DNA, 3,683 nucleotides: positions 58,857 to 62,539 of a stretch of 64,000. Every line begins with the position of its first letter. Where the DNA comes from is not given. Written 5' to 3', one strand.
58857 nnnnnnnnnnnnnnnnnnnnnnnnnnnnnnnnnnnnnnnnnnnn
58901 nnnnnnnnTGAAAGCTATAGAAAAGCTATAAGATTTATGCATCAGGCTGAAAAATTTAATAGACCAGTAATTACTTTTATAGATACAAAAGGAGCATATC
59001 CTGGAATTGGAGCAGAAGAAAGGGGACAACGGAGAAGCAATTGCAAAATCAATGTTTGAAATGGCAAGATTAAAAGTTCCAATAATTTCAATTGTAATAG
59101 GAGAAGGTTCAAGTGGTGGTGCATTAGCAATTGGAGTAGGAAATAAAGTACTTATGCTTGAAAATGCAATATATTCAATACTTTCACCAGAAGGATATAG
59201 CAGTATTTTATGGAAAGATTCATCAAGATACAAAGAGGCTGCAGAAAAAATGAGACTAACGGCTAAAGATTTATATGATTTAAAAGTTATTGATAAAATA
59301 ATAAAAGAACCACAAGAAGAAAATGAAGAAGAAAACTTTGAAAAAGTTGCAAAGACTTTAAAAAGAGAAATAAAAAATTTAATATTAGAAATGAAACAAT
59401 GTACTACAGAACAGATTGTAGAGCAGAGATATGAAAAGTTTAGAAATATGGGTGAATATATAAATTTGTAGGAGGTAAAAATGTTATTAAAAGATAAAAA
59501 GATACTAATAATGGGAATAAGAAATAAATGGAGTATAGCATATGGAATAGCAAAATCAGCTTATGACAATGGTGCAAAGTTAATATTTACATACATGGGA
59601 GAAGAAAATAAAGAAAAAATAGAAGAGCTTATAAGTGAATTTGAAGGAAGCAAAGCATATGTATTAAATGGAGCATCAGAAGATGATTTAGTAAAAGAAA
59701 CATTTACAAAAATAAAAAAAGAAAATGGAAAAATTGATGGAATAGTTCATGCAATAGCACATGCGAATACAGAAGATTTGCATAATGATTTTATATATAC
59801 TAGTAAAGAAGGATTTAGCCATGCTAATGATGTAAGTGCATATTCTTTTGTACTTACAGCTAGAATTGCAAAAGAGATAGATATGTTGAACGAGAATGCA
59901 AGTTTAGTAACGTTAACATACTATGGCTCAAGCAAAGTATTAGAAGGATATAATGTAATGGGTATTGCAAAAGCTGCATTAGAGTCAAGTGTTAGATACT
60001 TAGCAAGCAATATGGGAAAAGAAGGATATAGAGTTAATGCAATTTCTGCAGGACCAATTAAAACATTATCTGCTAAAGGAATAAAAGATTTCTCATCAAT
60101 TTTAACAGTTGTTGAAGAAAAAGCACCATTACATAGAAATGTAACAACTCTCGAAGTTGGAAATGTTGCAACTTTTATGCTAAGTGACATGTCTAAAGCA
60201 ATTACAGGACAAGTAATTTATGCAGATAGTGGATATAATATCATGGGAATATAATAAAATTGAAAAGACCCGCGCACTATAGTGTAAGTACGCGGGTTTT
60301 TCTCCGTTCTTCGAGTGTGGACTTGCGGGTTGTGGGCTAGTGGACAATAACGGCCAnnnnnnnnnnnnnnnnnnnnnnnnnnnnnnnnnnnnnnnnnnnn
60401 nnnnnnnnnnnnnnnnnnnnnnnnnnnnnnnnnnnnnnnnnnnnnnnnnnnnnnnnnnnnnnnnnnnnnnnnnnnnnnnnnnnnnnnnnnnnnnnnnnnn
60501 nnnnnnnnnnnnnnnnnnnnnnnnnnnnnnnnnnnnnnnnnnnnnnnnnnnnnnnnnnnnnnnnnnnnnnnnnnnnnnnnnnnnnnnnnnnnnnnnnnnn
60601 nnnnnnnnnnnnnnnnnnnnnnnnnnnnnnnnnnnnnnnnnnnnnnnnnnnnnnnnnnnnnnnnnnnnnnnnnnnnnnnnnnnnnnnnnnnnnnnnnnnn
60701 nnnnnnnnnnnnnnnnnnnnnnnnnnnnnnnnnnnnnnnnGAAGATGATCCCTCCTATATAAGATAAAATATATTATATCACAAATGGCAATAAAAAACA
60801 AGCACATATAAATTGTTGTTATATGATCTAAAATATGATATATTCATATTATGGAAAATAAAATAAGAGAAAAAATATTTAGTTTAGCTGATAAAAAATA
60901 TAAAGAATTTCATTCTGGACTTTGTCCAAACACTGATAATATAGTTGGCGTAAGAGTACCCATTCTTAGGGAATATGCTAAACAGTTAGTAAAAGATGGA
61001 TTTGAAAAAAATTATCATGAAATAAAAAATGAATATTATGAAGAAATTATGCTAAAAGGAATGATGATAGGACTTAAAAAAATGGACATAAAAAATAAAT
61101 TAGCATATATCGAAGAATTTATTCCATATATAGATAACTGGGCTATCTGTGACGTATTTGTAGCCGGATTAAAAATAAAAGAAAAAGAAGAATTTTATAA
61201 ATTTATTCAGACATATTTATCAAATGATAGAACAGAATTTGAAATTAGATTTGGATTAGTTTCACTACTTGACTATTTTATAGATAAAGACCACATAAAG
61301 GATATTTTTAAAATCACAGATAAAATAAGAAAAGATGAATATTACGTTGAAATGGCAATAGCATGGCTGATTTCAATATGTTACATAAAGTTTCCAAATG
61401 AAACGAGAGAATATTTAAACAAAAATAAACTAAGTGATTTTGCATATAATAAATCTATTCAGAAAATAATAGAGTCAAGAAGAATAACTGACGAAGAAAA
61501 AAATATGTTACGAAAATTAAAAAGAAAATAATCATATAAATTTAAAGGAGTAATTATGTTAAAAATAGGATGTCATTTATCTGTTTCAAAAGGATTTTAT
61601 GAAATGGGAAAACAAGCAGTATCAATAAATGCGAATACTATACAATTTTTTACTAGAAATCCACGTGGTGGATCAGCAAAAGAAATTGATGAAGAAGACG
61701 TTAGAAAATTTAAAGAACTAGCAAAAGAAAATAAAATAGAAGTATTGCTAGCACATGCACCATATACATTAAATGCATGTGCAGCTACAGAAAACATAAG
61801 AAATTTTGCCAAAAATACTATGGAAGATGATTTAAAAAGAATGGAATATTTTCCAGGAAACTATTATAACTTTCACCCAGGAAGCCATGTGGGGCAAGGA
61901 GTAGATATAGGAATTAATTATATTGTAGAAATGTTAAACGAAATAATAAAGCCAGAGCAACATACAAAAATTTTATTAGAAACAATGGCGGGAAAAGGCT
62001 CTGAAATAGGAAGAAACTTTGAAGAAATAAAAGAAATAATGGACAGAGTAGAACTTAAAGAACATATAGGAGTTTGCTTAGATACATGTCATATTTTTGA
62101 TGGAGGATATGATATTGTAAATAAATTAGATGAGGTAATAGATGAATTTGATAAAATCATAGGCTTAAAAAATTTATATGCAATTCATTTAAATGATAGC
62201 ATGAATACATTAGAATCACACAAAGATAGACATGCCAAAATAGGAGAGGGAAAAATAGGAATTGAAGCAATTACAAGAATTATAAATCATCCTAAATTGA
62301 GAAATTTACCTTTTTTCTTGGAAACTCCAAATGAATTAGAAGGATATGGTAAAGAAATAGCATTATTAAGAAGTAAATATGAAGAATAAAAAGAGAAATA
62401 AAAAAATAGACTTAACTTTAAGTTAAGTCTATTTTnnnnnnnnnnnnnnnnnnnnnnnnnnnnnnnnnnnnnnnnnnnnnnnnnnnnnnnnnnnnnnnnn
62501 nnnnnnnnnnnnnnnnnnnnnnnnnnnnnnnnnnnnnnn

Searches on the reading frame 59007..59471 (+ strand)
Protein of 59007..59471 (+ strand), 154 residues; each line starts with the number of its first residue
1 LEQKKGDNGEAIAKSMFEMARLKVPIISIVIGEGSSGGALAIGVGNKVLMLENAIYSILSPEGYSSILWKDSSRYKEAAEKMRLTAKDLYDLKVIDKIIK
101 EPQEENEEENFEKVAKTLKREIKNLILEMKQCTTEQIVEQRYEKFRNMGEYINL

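Call 39: search_protein_families(library=pfam, proteins=[window:59007-59471:+])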
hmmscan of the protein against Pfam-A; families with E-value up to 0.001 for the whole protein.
window:59007-59471:+ (154 aa): 2 families
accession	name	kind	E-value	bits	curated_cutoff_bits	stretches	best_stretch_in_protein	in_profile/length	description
PF03255.19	ACCA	-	1.5e-56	192.3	23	1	7-149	169-310/310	Acetyl co-enzyme A carboxylase carboxyltransferase-like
PF01039.27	Carboxyl_trans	-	1.3e-07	31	22.3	1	12-141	356-476/493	Carboxyl transferase domain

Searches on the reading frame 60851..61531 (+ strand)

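Call 39: search_protein_families(library=pfam, proteins=[window:60851-61531:+])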
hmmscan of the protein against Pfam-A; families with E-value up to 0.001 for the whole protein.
window:60851-61531:+ (226 aa): 1 family
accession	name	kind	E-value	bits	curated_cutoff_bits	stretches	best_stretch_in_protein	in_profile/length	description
PF08713.17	DNA_alkylation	-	2.5e-15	57.2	21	1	9-206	5-213/213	DNA alkylation repair enzyme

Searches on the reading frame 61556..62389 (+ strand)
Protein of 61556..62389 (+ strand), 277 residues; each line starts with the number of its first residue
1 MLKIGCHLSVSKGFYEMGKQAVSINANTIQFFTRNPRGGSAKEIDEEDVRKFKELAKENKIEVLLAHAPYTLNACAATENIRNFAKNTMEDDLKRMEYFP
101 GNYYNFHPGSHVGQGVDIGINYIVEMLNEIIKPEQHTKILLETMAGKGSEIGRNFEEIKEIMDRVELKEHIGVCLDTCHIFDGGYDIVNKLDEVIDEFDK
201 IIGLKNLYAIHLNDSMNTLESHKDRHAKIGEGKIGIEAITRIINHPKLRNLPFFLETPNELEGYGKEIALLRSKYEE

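Call 39: search_protein_families(library=pfam, proteins=[window:61556-62389:+])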
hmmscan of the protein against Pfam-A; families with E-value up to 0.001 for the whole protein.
window:61556-62389:+ (277 aa): 1 family
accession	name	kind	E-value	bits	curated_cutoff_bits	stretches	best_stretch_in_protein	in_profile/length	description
PF01261.30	AP_endonuc_2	-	3.5e-54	184.6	31.1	1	20-273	3-248/249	Xylose isomerase-like TIM barrel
